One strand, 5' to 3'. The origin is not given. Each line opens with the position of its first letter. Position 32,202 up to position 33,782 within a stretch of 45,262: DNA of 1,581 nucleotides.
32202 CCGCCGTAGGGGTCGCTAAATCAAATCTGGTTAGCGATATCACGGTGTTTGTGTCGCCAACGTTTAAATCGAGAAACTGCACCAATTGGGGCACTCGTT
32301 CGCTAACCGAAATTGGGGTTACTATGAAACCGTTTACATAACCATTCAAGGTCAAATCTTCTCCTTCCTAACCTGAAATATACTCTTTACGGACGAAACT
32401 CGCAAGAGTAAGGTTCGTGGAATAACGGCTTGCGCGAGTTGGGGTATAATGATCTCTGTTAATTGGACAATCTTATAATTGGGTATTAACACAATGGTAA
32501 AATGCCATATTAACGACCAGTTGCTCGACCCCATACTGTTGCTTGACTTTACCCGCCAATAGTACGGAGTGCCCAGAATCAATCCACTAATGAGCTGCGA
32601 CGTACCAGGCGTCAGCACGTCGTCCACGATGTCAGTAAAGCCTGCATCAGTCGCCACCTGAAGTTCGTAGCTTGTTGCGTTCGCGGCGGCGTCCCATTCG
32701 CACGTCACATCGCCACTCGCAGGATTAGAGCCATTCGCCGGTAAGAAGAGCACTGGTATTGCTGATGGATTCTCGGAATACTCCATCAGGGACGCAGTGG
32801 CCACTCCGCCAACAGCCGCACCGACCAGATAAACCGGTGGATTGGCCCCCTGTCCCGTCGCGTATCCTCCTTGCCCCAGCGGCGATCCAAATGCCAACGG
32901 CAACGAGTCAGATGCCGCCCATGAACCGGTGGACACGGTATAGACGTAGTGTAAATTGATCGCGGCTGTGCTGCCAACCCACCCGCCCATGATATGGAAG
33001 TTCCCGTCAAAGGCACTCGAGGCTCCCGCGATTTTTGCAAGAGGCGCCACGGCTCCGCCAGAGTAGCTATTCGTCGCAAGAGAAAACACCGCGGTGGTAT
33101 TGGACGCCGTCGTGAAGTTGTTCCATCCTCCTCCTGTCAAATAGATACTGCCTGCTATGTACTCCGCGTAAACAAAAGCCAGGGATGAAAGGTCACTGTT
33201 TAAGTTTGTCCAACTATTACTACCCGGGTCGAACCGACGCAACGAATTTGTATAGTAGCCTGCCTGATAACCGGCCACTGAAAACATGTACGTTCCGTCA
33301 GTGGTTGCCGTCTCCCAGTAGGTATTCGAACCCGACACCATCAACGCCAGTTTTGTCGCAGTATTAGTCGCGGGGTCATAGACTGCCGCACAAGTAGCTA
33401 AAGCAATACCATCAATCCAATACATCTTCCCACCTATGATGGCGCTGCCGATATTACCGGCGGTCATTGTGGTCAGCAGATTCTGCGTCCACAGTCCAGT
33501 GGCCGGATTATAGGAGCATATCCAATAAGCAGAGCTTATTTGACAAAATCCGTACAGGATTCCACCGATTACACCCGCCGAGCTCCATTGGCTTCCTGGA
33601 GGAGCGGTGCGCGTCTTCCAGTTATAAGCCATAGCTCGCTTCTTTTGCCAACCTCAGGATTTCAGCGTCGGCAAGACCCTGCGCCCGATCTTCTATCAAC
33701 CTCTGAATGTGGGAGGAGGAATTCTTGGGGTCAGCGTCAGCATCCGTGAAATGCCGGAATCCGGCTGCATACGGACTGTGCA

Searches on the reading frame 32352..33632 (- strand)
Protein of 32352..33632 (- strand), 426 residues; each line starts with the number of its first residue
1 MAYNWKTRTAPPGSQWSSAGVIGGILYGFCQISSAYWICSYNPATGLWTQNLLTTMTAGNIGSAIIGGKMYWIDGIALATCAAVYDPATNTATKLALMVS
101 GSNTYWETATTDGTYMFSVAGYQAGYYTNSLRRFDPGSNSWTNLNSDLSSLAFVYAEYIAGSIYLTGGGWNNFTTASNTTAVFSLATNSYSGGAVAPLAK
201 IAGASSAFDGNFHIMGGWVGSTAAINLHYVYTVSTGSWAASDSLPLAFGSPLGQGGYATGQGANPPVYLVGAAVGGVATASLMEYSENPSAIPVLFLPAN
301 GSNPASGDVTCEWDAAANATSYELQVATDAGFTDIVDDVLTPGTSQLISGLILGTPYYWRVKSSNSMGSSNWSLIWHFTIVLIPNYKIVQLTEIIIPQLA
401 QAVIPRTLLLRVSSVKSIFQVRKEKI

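Call 99: search_protein_families(library=phrogs, proteins=[window:32352-33632:-], max_evalue=0.001)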
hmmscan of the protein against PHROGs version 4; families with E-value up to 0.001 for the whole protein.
window:32352-33632:- (426 aa): 4 families
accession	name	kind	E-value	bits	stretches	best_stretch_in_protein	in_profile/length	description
phrog_16120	-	head and packaging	1.4e-08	35.1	1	16-170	291-456/511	virion structural protein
phrog_12615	-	unknown function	2.6e-08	34.4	1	38-146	113-218/290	-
phrog_6977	-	tail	3.5e-07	30.9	1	314-373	178-235/284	minor tail protein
phrog_23968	-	tail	4.4e-05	23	1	303-379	244-324/689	minor tail protein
